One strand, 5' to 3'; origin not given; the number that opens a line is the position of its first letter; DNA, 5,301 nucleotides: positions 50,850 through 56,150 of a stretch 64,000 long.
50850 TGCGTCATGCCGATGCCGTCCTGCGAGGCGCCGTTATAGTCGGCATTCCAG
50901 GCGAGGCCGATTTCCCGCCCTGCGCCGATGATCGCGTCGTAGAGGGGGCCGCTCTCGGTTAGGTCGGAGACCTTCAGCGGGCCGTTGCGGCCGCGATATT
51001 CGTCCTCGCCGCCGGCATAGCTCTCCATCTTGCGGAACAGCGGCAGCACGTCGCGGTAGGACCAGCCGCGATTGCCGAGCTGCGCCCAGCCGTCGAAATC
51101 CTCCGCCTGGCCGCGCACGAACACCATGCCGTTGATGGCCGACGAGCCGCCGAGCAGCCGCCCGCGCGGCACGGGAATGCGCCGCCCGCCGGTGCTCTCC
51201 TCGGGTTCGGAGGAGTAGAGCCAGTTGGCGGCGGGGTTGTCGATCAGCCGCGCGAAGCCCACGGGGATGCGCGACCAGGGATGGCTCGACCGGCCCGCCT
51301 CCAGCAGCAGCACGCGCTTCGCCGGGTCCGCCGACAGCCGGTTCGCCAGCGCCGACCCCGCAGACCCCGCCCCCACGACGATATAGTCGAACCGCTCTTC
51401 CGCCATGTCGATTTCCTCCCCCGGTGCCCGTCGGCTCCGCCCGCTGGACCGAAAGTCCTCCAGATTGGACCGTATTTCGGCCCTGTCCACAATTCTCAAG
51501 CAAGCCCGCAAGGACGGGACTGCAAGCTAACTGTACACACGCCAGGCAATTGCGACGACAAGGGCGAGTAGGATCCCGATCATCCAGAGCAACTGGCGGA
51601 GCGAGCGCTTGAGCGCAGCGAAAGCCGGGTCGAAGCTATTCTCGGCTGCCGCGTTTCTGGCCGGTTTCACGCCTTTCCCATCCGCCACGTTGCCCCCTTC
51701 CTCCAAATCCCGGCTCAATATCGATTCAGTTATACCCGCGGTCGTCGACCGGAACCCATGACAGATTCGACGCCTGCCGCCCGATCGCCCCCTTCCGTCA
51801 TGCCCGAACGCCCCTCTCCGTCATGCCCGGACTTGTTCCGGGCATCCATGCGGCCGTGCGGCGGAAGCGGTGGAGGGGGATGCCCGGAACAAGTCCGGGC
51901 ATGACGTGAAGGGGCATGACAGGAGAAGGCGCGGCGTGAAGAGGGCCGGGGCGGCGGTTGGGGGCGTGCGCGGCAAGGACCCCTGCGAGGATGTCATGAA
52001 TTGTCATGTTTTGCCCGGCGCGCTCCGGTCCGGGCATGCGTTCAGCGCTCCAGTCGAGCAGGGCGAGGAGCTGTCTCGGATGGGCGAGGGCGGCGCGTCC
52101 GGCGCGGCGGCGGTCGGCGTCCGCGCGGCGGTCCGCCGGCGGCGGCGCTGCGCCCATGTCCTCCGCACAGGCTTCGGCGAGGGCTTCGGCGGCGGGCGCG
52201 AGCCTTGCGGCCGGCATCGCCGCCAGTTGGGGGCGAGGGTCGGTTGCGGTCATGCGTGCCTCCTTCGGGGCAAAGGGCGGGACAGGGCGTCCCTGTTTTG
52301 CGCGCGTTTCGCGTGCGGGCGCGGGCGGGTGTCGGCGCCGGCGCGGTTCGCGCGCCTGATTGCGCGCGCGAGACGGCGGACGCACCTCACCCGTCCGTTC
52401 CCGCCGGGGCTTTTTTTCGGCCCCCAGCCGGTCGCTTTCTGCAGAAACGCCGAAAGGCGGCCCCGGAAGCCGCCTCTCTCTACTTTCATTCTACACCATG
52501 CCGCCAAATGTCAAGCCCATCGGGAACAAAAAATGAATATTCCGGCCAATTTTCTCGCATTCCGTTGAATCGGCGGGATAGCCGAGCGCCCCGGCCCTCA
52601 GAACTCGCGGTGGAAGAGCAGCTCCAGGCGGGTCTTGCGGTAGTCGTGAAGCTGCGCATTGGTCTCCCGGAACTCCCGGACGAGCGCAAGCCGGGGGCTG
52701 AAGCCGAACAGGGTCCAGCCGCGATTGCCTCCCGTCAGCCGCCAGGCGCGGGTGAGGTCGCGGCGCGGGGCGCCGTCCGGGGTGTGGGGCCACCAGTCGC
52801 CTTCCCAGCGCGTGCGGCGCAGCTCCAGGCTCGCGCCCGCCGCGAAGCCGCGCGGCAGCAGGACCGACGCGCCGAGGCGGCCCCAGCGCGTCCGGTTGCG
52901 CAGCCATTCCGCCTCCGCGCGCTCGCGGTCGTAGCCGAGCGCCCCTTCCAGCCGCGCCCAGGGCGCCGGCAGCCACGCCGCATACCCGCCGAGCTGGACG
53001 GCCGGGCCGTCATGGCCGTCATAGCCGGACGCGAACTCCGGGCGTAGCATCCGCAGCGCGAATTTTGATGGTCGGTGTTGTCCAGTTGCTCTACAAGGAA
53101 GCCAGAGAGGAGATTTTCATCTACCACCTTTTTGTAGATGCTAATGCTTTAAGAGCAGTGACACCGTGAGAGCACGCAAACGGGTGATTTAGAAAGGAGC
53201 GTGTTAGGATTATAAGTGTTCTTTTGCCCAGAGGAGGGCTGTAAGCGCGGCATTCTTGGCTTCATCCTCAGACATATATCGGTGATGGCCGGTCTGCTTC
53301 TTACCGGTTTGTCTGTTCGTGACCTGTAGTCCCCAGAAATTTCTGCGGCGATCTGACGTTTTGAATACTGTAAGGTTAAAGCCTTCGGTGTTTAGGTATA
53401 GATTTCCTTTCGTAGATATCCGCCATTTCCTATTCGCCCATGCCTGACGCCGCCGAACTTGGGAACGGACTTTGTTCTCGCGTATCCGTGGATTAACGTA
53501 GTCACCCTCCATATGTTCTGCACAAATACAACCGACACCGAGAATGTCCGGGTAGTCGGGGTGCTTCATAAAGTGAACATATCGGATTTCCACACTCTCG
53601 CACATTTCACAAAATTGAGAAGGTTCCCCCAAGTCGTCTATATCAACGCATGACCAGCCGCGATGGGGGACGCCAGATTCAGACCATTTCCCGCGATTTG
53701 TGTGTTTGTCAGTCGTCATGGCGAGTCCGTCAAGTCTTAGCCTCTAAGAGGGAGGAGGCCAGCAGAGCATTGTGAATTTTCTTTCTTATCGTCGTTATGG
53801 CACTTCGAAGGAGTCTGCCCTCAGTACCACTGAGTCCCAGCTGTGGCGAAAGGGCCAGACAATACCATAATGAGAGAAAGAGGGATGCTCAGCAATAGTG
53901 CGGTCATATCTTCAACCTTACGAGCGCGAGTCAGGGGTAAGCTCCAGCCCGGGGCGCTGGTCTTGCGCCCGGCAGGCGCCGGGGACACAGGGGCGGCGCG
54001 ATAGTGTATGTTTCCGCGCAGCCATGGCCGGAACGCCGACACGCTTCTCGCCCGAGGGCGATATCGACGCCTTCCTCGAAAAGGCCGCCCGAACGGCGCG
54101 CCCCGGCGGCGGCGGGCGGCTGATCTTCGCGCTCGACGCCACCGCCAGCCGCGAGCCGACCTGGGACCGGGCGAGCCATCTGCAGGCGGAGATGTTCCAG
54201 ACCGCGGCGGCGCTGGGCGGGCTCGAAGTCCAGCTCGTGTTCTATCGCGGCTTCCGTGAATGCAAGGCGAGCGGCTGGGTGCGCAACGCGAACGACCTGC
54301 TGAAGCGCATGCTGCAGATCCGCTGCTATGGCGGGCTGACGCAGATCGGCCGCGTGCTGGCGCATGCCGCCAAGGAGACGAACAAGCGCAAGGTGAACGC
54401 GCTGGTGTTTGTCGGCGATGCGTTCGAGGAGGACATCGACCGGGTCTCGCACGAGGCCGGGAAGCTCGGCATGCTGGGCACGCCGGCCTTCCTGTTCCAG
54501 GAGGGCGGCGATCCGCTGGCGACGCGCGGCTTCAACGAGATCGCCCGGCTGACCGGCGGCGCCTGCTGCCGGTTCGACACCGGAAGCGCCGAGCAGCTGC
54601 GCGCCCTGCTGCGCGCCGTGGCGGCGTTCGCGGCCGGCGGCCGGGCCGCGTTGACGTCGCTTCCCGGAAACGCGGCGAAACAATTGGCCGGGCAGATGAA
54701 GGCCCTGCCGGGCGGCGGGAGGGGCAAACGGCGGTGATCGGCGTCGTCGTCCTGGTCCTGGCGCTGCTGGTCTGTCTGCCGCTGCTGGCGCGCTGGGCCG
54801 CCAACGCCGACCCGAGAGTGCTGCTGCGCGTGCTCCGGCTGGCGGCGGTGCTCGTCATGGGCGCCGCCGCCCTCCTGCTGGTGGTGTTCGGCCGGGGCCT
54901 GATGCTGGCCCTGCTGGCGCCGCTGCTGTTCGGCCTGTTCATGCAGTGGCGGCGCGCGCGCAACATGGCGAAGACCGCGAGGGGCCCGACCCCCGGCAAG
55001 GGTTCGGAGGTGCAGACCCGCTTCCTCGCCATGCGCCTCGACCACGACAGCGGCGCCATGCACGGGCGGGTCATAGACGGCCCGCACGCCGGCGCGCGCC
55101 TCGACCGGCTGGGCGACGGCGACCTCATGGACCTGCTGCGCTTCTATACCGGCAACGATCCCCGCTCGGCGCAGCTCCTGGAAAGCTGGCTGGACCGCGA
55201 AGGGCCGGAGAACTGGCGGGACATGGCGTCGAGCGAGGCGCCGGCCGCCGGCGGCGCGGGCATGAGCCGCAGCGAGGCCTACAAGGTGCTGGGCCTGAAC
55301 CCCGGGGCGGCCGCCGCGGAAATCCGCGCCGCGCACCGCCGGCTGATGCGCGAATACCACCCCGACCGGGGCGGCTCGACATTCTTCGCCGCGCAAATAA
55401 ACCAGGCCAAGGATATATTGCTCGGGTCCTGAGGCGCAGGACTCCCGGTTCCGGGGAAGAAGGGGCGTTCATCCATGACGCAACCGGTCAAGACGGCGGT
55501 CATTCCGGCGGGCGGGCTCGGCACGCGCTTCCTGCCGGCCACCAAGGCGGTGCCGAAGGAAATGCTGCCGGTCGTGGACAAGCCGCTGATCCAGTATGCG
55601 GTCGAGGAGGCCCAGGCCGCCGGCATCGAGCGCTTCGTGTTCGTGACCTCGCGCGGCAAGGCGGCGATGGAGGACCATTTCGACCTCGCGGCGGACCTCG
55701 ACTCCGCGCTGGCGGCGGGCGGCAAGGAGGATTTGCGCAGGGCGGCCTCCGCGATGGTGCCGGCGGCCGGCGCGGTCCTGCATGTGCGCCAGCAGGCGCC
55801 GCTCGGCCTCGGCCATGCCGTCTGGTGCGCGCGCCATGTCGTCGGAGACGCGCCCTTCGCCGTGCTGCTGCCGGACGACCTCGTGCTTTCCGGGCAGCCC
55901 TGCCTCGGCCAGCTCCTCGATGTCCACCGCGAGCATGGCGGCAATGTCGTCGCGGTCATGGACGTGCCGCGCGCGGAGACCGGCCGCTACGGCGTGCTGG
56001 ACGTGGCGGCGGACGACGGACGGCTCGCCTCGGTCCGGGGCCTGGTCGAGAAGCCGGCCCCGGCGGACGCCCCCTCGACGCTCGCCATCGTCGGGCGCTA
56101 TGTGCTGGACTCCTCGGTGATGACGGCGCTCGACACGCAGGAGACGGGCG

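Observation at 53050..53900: ~850-bp low-GC insertion that truncates an outer-membrane-protein gene and encodes a Cys/His-rich HNH-like small protein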

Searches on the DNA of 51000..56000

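Call 9: search_rna_families(source=window, start=51000, end=56000, threshold=evalue, max_evalue=1)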
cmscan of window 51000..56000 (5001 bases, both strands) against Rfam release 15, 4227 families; matches with E-value up to 1: 2.
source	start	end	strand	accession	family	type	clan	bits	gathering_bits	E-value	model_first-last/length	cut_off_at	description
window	51811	51913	+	RF00675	mir-145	Gene; miRNA;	-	23.9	50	0.051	1-86/86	no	mir-145 microRNA precursor family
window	55291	55391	+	RF02786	snoTBR2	Gene; snRNA; snoRNA; CD-box;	-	23.3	62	0.41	1-109/109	no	Small nucleolar RNA TBR2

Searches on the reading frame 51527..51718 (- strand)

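Call 4: search_protein_families(library=pfam, proteins=[window:51527-51718:-], max_evalue=1)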
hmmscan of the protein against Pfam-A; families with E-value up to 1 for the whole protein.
window:51527-51718:- (63 aa): 1 family
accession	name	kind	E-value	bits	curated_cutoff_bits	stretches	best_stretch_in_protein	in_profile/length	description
PF08173.16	YbgT_YccB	-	0.62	10.6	26.2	1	43-57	4-18/27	Membrane bound YbgT-like protein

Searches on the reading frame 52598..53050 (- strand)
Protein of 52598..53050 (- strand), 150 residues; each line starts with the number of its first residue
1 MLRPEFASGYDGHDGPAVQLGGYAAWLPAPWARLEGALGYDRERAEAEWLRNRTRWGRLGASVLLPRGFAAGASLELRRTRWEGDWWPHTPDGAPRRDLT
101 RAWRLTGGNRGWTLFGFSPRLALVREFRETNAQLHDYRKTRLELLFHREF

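Call 4: search_protein_families(library=pfam, proteins=[window:52598-53050:-], max_evalue=1)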
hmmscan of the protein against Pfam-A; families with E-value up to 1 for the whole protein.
window:52598-53050:- (150 aa): 1 family
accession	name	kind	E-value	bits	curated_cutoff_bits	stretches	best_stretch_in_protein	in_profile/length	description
PF04575.19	SlipAM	-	9.4e-07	29.1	22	1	25-150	163-288/288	Surface lipoprotein assembly modifier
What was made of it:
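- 52598..53050 (-): C-terminal third of a Slam (SlipAM/DUF560) outer-membrane barrel gene. It is a truncated pseudogene stump, and homology to a relative ends at about 53029. Pfam hit to profile positions 163-288 of 288 (call 4).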

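Call 6: search_protein_families(library=ncbifam, proteins=[window:52598-53050:-], max_evalue=1)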
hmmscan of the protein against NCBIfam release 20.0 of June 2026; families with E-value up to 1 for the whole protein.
window:52598-53050:- (150 aa): 0 families

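Call 59: find_homologous_proteins(query=window:52601-53050:-, max_evalue=0.00001)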
Query window:52601-53050:- (150 aa): 8 proteins with E <= 0.00001 among 197 candidates.
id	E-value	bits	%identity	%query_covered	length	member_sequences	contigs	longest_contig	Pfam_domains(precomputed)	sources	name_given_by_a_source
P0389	5.2e-97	340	100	100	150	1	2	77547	PF04575.20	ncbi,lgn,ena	-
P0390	1.3e-40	157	81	59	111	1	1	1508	PF04575.20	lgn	-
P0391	4.4e-34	135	52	91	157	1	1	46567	PF04575.20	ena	-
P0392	2.2e-28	117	49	95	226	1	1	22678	PF04575.20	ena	-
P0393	3.6e-28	116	47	91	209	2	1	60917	PF04575.20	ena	-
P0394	2.1e-27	114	44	95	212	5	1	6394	PF04575.20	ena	-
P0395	8.2e-22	96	42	94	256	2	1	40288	PF04575.20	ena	-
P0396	1.2e-16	79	54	55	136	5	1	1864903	PF04575.20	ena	-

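Call 62: find_encoding_contigs(protein=P0389, flank=10000, max_places=3)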
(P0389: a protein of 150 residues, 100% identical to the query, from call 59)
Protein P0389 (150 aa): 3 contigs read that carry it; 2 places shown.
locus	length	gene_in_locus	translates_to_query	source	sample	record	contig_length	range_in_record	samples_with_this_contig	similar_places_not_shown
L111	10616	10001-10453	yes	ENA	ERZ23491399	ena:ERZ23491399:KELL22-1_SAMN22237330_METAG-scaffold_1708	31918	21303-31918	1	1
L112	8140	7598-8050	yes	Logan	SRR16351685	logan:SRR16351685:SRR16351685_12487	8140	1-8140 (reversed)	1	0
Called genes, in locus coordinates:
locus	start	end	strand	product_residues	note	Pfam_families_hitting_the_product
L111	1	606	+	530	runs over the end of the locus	PF01921:tRNA-synt_1f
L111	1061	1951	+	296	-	PF01510:Amidase_2, PF01471:PG_binding_1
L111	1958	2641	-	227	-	PF09365:DUF2461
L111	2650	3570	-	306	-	PF03446:NAD_binding_2, PF03807:F420_oxidored (weak), PF14833:NAD_binding_11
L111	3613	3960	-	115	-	-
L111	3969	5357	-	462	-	PF02878:PGM_PMM_I, PF02879:PGM_PMM_II, PF02880:PGM_PMM_III, PF00408:PGM_PMM_IV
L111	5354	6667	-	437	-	PF03721:UDPG_MGDP_dh_N, PF00984:UDPG_MGDP_dh, PF03720:UDPG_MGDP_dh_C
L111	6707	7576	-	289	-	PF00483:NTP_transferase, PF12804:NTP_transf_3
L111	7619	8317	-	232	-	PF00226:DnaJ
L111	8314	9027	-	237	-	-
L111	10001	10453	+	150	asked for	PF04575:SlipAM (weak)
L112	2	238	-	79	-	?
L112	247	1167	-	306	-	PF03446:NAD_binding_2, PF03807:F420_oxidored (weak), PF14833:NAD_binding_11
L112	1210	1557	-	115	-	-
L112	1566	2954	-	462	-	PF02878:PGM_PMM_I, PF02879:PGM_PMM_II, PF02880:PGM_PMM_III, PF00408:PGM_PMM_IV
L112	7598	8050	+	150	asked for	PF04575:SlipAM (weak)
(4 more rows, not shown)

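Call 63: find_encoding_contigs(protein=P0390, flank=3000, max_places=2)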
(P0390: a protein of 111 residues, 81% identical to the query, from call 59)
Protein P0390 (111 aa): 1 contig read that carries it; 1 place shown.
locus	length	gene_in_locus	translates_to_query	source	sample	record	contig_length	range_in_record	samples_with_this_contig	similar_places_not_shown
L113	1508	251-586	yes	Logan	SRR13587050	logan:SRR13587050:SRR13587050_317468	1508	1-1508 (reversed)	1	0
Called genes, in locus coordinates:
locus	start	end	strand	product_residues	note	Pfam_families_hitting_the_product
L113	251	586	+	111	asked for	PF04575:SlipAM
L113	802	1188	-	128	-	-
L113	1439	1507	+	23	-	?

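Call 64: find_encoding_contigs(protein=P0395, flank=5000, max_places=2)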
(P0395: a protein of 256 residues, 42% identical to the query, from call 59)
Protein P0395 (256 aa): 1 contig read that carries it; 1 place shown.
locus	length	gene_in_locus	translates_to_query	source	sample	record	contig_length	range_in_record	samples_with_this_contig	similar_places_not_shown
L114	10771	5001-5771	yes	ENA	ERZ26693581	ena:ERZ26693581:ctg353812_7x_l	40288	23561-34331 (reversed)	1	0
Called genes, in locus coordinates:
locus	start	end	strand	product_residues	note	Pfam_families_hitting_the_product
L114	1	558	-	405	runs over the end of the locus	PF13356:Arm-DNA-bind_3, PF14659:Phage_int_SAM_3 (weak), PF00589:Phage_integrase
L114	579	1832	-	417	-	PF13356:Arm-DNA-bind_3, PF00589:Phage_integrase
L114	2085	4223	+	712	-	-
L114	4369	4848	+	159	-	PF24575:TPR_Slam (weak)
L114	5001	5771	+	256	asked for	PF04575:SlipAM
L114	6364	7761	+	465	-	PF04575:SlipAM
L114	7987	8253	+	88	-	PF02604:PhdYeFM_antitox (weak)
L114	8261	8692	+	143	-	PF01850:PIN (weak)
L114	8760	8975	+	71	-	-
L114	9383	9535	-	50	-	-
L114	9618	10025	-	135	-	PF01850:PIN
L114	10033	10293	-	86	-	PF02604:PhdYeFM_antitox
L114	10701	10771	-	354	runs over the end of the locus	-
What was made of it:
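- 52598..53050 (-): A related full locus has TPR_Slam plus the barrel (call 64).
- On Slam / SlipAM (DUF560), for the neighbouring fragment: A related locus has TPR_Slam plus the barrel, and a 465-aa Slam (call 64).
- Checked: A related full locus has a TPR_Slam part plus the barrel (call 64).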
